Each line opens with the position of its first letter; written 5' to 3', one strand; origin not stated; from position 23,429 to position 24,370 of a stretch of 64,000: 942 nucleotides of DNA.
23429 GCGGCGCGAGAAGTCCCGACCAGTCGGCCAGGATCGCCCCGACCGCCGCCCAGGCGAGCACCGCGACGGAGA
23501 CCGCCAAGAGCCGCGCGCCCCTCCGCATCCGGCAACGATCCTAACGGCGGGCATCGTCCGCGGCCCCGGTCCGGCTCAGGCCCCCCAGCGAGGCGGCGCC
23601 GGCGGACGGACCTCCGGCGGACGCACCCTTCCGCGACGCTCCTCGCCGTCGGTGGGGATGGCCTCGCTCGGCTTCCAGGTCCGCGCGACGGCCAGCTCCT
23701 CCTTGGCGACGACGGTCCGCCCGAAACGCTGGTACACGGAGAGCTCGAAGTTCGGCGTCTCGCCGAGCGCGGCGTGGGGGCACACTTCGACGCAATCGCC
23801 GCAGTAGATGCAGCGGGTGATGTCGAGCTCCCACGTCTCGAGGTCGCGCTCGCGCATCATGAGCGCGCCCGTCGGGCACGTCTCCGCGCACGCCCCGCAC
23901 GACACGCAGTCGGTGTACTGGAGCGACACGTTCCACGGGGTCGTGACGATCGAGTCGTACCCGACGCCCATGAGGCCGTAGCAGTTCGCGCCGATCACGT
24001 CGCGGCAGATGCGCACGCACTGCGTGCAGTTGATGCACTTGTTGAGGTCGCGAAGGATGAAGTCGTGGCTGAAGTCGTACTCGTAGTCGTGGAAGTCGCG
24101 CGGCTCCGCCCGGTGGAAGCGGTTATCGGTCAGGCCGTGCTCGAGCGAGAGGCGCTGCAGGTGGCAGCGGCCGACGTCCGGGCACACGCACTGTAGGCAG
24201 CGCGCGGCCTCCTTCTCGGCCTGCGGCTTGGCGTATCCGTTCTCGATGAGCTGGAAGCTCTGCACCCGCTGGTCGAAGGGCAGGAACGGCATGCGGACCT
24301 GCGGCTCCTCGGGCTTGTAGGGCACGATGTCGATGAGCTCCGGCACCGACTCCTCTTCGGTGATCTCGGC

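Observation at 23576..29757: Membrane-arm-less complex-I-like gene module: nuoB, nuoD, chimeric nuoI/E-like ORF, nuoF and a NuoG-N-terminus::GltD::ferredoxin fusion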

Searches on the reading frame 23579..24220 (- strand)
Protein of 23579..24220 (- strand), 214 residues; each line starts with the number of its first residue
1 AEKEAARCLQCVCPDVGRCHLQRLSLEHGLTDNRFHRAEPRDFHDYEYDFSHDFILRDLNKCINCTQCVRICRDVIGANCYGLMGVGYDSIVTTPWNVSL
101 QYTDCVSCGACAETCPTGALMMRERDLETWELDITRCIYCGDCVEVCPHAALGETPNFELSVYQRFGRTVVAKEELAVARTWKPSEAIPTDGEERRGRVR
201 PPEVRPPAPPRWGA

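Call 25: search_solved_structures(query=window:23579-24220:-, max_evalue=0.01, show_alignments=4)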
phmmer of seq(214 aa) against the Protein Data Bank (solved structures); distinct sequences matched with E-value up to 0.01: 202 (the best 60 are shown).
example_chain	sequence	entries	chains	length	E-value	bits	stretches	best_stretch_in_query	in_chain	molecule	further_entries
8oh5_C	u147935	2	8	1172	5.7e-22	81.6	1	3-143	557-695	Formate dehydrogenase-O, major subunit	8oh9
9bov_A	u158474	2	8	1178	4.1e-20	75.5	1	3-142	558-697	Molybdopterin oxidoreductase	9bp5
9sfi_T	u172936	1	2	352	4.6e-20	75.4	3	104-153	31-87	4Fe-4S ferredoxin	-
9sw6_G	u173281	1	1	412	2.1e-19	73.2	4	101-149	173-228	Polyferredoxin protein MvhB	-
9sfi_O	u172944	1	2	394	2.1e-18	69.9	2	101-155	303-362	Ferredoxin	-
7t2r_A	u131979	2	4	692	3e-18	69.4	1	12-153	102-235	NiFe hydrogenase subunit A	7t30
7p5h_A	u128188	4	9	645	2e-17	66.7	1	12-124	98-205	Fe-hydrogenase, subunit alpha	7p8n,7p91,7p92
7q4v_A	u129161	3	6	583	1.5e-16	63.8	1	8-160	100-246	Iron hydrogenase HydA1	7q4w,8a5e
5t5i_F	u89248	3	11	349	4.3e-15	59.1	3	103-152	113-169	Tungsten formylmethanofuran dehydrogenase subunit fwdF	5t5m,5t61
8a6t_A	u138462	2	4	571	6e-15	58.6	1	7-129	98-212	Electron bifurcating hydrogenase subunit HydA1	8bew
9sw6_H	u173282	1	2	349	9e-15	58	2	103-152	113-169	Tungsten formylmethanofuran dehydrogenase, subunit F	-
6tg9_A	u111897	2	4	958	3e-14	56.3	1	8-142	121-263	Formate dehydrogenase subunit alpha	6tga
9wxb_B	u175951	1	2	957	1.5e-12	50.7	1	8-142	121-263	Formate dehydrogenase alpha subunit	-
7p62_I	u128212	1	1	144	5.1e-12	49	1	104-182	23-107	NADH-quinone oxidoreductase subunit I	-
7p69_I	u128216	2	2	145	5.2e-12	49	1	104-182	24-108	NADH-quinone oxidoreductase subunit I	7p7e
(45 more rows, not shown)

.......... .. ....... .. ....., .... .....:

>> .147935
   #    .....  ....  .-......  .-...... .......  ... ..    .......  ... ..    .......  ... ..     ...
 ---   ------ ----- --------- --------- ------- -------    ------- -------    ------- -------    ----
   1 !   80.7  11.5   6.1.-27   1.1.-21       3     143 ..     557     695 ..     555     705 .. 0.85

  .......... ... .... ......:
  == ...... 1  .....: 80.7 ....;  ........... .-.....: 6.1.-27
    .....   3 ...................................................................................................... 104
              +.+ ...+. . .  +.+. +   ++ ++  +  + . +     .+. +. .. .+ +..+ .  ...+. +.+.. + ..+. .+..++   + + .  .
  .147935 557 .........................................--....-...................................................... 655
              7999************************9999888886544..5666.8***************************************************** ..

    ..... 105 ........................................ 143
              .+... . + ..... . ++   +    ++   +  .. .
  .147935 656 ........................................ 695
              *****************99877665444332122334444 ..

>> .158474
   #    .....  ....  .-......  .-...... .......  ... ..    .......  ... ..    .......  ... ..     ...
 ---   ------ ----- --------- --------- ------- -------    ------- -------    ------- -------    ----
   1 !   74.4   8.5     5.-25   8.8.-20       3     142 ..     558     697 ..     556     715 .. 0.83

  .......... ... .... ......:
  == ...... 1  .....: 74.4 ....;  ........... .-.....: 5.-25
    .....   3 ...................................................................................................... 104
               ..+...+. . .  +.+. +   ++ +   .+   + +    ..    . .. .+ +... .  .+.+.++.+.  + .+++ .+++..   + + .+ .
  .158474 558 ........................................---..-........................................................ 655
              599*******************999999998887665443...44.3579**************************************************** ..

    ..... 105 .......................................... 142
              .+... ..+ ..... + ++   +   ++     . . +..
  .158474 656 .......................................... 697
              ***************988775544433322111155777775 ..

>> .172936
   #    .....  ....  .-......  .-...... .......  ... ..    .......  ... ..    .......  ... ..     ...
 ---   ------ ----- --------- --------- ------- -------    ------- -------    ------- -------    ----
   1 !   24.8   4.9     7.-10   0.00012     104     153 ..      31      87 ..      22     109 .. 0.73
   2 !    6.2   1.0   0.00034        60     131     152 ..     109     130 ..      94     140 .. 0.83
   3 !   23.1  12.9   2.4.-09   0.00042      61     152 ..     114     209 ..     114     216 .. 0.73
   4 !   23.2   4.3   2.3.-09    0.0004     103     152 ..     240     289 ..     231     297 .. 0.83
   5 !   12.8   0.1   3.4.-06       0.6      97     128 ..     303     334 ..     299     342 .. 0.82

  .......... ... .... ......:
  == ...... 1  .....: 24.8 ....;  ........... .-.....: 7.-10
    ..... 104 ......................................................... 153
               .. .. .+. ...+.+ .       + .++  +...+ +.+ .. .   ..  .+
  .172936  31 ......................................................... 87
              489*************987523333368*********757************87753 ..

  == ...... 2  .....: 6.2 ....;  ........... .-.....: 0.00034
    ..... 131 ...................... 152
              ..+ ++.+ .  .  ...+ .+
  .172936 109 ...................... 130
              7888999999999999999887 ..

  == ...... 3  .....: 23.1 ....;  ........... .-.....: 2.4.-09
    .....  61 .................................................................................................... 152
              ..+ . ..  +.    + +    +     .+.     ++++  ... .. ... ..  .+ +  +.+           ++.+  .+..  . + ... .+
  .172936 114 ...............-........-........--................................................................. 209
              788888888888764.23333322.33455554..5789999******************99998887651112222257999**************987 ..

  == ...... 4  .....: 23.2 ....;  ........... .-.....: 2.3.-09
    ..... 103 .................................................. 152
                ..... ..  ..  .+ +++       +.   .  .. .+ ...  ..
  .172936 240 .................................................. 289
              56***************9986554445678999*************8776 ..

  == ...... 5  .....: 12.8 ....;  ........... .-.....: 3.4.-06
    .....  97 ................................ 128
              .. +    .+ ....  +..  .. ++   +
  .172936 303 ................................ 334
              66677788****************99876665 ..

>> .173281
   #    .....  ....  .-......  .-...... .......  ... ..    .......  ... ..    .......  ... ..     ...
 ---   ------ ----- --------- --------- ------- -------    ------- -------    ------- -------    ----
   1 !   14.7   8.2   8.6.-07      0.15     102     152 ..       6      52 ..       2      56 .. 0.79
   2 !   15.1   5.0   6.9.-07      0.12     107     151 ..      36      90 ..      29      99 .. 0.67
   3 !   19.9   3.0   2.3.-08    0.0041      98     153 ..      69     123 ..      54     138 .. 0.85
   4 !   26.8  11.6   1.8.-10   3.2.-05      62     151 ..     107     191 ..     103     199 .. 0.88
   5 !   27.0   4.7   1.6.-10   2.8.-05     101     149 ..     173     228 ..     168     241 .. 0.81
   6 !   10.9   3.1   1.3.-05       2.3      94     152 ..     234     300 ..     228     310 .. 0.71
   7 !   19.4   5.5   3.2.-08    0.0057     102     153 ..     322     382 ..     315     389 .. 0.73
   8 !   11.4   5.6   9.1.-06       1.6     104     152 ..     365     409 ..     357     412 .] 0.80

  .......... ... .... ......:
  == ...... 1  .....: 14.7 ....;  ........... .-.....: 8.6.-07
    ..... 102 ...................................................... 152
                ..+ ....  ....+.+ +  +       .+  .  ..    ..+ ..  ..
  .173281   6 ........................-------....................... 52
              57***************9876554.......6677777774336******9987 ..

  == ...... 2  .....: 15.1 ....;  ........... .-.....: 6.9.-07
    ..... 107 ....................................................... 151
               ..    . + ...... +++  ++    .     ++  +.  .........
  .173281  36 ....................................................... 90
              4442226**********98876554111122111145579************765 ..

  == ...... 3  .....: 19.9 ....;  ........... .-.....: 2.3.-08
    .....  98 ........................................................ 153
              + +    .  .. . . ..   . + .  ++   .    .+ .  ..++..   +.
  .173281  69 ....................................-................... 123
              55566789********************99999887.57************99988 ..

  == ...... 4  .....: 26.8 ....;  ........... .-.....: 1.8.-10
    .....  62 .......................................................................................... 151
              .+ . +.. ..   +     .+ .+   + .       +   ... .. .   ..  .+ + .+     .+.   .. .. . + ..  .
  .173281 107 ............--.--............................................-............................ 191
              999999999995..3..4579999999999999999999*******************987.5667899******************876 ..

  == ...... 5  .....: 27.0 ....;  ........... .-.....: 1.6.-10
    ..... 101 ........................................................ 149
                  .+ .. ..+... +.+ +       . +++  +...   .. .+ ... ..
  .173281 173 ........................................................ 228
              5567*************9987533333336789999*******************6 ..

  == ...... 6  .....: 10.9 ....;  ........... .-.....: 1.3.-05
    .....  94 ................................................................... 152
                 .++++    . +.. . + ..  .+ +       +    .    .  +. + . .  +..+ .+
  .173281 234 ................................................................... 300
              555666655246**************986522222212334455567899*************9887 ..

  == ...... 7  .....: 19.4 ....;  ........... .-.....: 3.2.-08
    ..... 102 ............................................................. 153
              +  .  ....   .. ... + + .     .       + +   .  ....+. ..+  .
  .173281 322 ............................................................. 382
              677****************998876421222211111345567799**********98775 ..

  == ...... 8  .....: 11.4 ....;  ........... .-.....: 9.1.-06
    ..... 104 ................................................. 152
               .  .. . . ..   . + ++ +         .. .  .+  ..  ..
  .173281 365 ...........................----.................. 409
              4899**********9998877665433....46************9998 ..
